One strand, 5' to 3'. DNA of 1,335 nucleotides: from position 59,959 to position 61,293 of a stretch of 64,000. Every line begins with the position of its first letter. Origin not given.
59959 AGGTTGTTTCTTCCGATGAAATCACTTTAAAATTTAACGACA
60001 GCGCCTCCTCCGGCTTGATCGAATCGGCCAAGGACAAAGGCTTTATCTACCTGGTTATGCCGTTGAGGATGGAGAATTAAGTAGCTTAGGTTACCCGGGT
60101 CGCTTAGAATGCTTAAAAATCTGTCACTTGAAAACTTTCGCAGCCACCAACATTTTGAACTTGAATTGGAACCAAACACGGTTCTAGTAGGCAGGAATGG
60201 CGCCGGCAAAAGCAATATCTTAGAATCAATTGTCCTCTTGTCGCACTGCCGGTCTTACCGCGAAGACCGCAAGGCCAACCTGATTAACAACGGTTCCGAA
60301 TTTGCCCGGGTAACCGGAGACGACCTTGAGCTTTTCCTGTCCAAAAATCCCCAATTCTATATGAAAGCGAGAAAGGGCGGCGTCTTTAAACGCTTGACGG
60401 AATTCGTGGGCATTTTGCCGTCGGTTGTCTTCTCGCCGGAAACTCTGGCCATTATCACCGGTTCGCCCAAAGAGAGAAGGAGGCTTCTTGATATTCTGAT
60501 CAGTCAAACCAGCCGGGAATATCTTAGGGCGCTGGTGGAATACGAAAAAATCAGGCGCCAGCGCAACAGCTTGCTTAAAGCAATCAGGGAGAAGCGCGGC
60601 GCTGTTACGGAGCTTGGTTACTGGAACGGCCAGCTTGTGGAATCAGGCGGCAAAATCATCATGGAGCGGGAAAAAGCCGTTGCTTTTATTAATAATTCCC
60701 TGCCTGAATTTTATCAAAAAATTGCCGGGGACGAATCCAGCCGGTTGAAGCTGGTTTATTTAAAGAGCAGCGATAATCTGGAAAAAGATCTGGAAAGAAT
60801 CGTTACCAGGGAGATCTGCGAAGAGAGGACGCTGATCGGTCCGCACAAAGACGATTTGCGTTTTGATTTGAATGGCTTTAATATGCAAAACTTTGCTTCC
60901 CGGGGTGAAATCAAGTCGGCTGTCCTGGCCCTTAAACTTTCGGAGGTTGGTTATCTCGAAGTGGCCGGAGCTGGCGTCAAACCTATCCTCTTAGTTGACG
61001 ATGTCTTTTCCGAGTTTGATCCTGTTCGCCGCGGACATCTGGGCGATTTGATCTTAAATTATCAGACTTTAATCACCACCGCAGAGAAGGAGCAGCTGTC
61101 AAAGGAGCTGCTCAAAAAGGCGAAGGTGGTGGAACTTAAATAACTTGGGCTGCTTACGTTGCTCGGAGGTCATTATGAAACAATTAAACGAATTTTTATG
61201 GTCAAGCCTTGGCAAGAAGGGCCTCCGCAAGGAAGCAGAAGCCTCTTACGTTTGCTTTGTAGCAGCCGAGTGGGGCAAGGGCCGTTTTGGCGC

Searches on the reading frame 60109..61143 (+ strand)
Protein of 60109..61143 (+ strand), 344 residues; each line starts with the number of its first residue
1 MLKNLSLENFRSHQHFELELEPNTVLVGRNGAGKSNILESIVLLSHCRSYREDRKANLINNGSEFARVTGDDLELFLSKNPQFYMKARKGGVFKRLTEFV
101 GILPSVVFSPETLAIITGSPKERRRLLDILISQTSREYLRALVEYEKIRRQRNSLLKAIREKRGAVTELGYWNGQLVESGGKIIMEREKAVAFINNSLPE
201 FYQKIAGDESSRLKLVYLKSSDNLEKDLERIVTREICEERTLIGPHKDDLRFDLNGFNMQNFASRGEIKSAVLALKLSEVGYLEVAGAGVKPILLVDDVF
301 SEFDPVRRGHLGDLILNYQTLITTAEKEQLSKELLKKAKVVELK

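Call 39: search_protein_families(library=pfam, proteins=[window:60109-61143:+], max_evalue=0.001)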
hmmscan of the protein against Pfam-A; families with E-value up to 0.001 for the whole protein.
window:60109-61143:+ (344 aa): 5 families
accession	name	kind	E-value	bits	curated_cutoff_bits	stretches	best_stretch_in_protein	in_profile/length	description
PF02463.25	SMC_N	-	1.1e-16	61.4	40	1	1-332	1-204/220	RecF/RecN/SMC N terminal domain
PF13175.12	AAA_15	-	7.2e-13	49.3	32.1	1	1-48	1-50/374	AAA ATPase domain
PF13476.12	AAA_23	-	1.9e-09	38.9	27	1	5-221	2-179/201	AAA domain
PF13304.12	AAA_21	-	6.4e-07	30.2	27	1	24-64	2-35/304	AAA domain, putative AbiEii toxin, Type IV TA system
PF13555.12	AAA_29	-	0.0006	20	27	0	10-43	12-44/61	P-loop containing region of AAA domain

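Call 49: find_encoding_contigs(protein=window:60109-61143:+, flank=10000, max_places=2)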
Protein window:60109-61143:+ (344 aa): 1 contig read that carries it; 1 place shown.
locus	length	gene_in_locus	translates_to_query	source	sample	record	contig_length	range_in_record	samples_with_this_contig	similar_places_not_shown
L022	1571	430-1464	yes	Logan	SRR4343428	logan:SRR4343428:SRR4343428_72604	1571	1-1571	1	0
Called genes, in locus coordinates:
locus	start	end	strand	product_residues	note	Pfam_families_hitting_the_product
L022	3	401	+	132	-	?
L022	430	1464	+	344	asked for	PF02463:SMC_N, PF13175:AAA_15, PF13476:AAA_23, PF13304:AAA_21 (weak)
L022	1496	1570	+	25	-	?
